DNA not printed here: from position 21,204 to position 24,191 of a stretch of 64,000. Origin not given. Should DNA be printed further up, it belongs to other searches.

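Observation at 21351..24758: Membrane tri-fusion: PQ-loop 7-TM domain + uridine-kinase-like P-loop + cytidine-deaminase-like zinc domain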

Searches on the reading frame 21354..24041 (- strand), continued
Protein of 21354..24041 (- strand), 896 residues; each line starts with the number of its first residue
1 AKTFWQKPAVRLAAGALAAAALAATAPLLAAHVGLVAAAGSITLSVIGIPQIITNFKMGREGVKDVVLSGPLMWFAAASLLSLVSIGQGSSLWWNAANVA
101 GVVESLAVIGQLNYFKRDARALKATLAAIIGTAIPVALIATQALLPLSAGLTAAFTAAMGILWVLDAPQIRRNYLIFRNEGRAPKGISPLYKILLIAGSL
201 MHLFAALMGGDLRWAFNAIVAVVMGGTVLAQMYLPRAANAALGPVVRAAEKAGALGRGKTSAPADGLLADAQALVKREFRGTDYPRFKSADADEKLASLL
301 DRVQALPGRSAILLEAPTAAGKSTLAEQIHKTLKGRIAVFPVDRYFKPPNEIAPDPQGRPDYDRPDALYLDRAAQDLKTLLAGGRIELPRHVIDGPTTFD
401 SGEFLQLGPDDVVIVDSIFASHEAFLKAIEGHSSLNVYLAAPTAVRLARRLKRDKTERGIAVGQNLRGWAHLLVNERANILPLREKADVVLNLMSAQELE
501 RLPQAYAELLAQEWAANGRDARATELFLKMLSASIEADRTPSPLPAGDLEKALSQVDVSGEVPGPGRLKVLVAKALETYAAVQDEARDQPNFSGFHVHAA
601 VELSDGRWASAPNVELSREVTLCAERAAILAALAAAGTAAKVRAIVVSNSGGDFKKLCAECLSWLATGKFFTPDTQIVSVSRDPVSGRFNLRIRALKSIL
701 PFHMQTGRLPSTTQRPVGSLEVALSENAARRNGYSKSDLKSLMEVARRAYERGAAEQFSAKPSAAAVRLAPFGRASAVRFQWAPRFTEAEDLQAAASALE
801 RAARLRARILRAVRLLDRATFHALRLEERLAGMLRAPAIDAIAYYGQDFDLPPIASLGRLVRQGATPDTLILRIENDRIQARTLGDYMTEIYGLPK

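Call 46: fold_search(model_id=the predicted structure, library=pdb)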
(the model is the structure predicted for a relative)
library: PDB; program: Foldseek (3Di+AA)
matches with E <= 10: 333; with E <= 0.001: 41
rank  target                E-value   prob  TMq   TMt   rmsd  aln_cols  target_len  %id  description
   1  3asz_A                5.1e-07  1.00  0.14  0.70   9.3       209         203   25  CMP-complex structure of uridine kinase from Thermus thermophilus HB8 (released 2011-06-01)
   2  3w8r_B                6.3e-07  1.00  0.15  0.72   9.1       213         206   27  Mutant structure of Thermus thermophilus HB8 uridine-cytidine kinase (released 2014-03-26)
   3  3asy_B                9.9e-07  1.00  0.15  0.75   5.9       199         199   26  ligand-free structure of uridine kinase from thermus thermophilus HB8 (released 2011-06-01)
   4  3asy_A                9.9e-07  1.00  0.14  0.74  11.0       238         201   24  ligand-free structure of uridine kinase from thermus thermophilus HB8 (released 2011-06-01)
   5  6n55_E                2.2e-06  1.00  0.15  0.71   4.8       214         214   20  Crystal structure of human uridine-cytidine kinase 2 complexed with 2'-azidouridine (released 2019-11-27)
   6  3asz_B                2.3e-06  1.00  0.15  0.71  12.2       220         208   26  CMP-complex structure of uridine kinase from Thermus thermophilus HB8 (released 2011-06-01)
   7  7sql_C                2.4e-06  1.00  0.15  0.72   9.0       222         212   20  Crystal structure of human uridine-cytidine kinase 2 complexed with a weak small molecule inhibitor (released 2022-10-12)
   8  6n53_A                2.7e-06  1.00  0.15  0.73   6.3       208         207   21  Crystal structure of human uridine-cytidine kinase 2 complexed with 2'-azidouridine monophosphate (released 2019-11-27)
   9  3w8r_A                3.1e-06  1.00  0.14  0.69  10.7       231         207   24  Mutant structure of Thermus thermophilus HB8 uridine-cytidine kinase (released 2014-03-26)
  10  6n54_A                4.1e-06  1.00  0.15  0.70   5.1       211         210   21  Crystal structure of human uridine-cytidine kinase 2 complexed with 2'-azidocytidine monophosphate (released 2019-11-27)
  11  6n55_H                4.9e-06  1.00  0.15  0.72   9.0       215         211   20  Crystal structure of human uridine-cytidine kinase 2 complexed with 2'-azidouridine (released 2019-11-27)
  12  6n55_B                6.4e-06  1.00  0.14  0.72  11.3       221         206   20  Crystal structure of human uridine-cytidine kinase 2 complexed with 2'-azidouridine (released 2019-11-27)
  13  6pwz_B                6.7e-06  1.00  0.15  0.69  11.3       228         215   19  Crystal structure of human uridine-cytidine kinase 2 complexed with 2'-azidocytidine (released 2020-07-29)
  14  9qkn                  7.0e-06  1.00  0.14  0.49   5.0       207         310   26  Structure of the cyanobacteria specific PRK from Gloeocapsa PCC 73106 (released 2026-04-08)
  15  6n55_C                8.0e-06  1.00  0.15  0.71   9.0       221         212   20  Crystal structure of human uridine-cytidine kinase 2 complexed with 2'-azidouridine (released 2019-11-27)
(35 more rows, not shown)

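Call 47: search_protein_families(library=ncbifam, proteins=[P0027, P0036, P0010, P0071], max_evalue=0.00001)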
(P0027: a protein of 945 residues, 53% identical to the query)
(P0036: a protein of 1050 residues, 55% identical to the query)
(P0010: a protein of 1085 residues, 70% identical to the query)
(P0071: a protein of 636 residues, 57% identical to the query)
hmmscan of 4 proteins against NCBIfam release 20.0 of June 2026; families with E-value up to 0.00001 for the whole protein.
P0027 (945 aa): 29 families (the best 25 are shown)
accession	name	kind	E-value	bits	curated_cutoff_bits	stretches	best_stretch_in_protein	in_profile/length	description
NF002700.0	PRK02496.1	equivalog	4.2e-37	127.6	262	1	762-923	3-168/184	adenylate kinase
NF001381.0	PRK00279.1-3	equivalog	8.6e-37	126.7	187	1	761-924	1-172/188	adenylate kinase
TIGR01351.1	adk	subfamily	1.3e-35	123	168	2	762-883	1-127/212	adenylate kinase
NF011104.0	PRK14531.1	equivalog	6.9e-31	107.3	160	1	762-924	4-169/183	adenylate kinase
NF001380.0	PRK00279.1-2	equivalog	5.5e-28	97.8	251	1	761-883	1-127/216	adenylate kinase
NF011105.0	PRK14532.1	equivalog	1.3e-27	96.5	162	1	763-924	3-172/189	adenylate kinase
NF004018.0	PRK05480.1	equivalog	1.5e-25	89.9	180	1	530-713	11-190/210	uridine kinase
NF010381.0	PRK13808.1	equivalog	3e-25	89.3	426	1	761-921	1-175/335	adenylate kinase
TIGR01359.1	UMP_CMP_kin_fam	subfamily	1.3e-24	87.2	207.6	1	764-924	3-171/185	UMP-CMP kinase family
NF011101.0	PRK14528.1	equivalog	2.4e-24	86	195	1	762-917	3-166/187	adenylate kinase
TIGR00235.1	udk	equivalog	8.3e-24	84.4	220.3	1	533-714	14-191/207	uridine kinase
NF001385.0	PRK00279.2-3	equivalog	1.9e-22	79.9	315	1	762-883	6-130/213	adenylate kinase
NF011100.0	PRK14527.1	equivalog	4.9e-22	78.5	154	1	763-924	9-177/191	adenylate kinase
NF001382.0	PRK00279.1-4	equivalog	1.6e-21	76.9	334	1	762-883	2-128/212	adenylate kinase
NF001379.0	PRK00279.1-1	equivalog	3.2e-21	75.7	268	1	761-883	1-123/216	adenylate kinase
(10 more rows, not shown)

P0036 (1050 aa): 4 families
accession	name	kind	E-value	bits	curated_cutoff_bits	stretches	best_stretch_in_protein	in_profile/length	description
NF008635.0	PRK11624.1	equivalog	2.9e-27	95.8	385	1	932-1044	161-271/285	phosphatidate cytidylyltransferase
NF004018.0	PRK05480.1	equivalog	2.1e-20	73.1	180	1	557-714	13-165/210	uridine kinase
TIGR00235.1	udk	equivalog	2.3e-20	73.1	220.3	1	559-730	15-182/207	uridine kinase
NF005655.0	PRK07429.1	subfamily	2.3e-08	33.6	236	1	559-737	17-187/326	phosphoribulokinase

P0010 (1085 aa): 8 families
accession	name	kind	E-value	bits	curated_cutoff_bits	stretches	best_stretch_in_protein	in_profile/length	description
TIGR01355.1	cyt_deam_dimer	equivalog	3.6e-48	164.2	275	1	801-1062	5-281/283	cytidine deaminase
NF006537.0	PRK09027.1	equivalog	9.5e-42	143.4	153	1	784-1054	18-286/295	cytidine deaminase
NF004018.0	PRK05480.1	equivalog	2e-20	73.2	180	1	555-734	12-188/210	uridine kinase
TIGR00235.1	udk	equivalog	8.3e-19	68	220.3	1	558-738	15-192/207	uridine kinase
TIGR01354.1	cyt_deam_tetra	equivalog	9.4e-15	55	113.65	1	841-937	23-124/126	cytidine deaminase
NF004064.0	PRK05578.1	equivalog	1.9e-14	53.8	74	1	840-937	28-126/130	cytidine deaminase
NF005655.0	PRK07429.1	subfamily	1.1e-11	44.5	236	1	558-740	17-192/326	phosphoribulokinase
NF009076.0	PRK12411.1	equivalog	1.5e-10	41.2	216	1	840-932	25-123/132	cytidine deaminase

P0071 (636 aa): 22 families
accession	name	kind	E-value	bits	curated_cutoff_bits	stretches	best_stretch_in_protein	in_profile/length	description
NF001381.0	PRK00279.1-3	equivalog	4.4e-38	130.9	187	1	452-629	1-185/188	adenylate kinase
NF002700.0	PRK02496.1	equivalog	1.4e-37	129.1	262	1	453-626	3-179/184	adenylate kinase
TIGR01351.1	adk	subfamily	6.8e-36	123.9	168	2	453-574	1-127/212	adenylate kinase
NF011104.0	PRK14531.1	equivalog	4.5e-31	107.9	160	1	453-620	4-173/183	adenylate kinase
NF001380.0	PRK00279.1-2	equivalog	4.3e-30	104.7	251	1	452-574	1-127/216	adenylate kinase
NF011105.0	PRK14532.1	equivalog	1.1e-28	100.1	162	1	452-627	1-183/189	adenylate kinase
NF011100.0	PRK14527.1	equivalog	6.7e-28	97.6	154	1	453-626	8-187/191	adenylate kinase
NF010381.0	PRK13808.1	equivalog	2.1e-27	96.4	426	1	452-613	1-176/335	adenylate kinase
NF011101.0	PRK14528.1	equivalog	5.5e-26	91.4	195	1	453-609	3-167/187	adenylate kinase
TIGR01359.1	UMP_CMP_kin_fam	subfamily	4.5e-25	88.6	207.6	1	455-628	3-183/185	UMP-CMP kinase family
NF001379.0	PRK00279.1-1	equivalog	1.4e-24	86.7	268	1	452-574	1-123/216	adenylate kinase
NF001385.0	PRK00279.2-3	equivalog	1e-23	84.1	315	1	452-574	5-130/213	adenylate kinase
NF001382.0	PRK00279.1-4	equivalog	2e-23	83.1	334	1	452-574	1-128/212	adenylate kinase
NF011103.0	PRK14530.1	equivalog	7.7e-21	74.7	294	1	452-577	4-129/215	adenylate kinase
TIGR01360.1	aden_kin_iso1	equivalog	9.7e-21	74.3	284.1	1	454-619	6-175/188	adenylate kinase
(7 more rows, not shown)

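Call 79: list_cluster_members(proteins=[P0001, P0089, P0086, P0094, P0074, P0092])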
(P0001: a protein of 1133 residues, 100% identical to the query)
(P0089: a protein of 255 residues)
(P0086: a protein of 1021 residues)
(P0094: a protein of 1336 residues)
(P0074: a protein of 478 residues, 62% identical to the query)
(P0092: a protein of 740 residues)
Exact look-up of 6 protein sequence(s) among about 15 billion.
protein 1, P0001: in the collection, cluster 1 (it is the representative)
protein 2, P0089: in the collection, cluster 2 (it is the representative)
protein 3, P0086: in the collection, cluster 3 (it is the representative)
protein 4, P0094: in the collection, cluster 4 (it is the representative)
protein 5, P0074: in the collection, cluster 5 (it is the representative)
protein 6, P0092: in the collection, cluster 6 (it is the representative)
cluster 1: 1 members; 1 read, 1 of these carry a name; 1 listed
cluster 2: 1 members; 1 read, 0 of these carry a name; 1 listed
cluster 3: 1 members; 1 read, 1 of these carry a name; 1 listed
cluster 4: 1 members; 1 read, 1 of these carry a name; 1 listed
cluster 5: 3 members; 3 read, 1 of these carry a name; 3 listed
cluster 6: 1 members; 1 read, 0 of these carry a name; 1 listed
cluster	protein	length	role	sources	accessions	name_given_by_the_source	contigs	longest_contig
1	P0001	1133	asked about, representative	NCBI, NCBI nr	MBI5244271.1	MAG: hypothetical protein HY922_11440 [Elusimicrobia bacterium] | hypothetical protein [Elusimicrobiota bacterium]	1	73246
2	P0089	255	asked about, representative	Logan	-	-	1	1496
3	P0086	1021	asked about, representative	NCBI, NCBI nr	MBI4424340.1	MAG: hypothetical protein HY554_11460 [Elusimicrobia bacterium] | hypothetical protein [Elusimicrobiota bacterium]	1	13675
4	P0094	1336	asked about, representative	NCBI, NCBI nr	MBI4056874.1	MAG: serine hydrolase [Elusimicrobia bacterium] | serine hydrolase [Elusimicrobiota bacterium]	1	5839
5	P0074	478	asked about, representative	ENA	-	-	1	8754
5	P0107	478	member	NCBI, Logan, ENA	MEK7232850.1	MAG: cytidine deaminase [Elusimicrobiota bacterium]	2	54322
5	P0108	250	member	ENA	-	-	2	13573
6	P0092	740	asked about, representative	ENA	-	-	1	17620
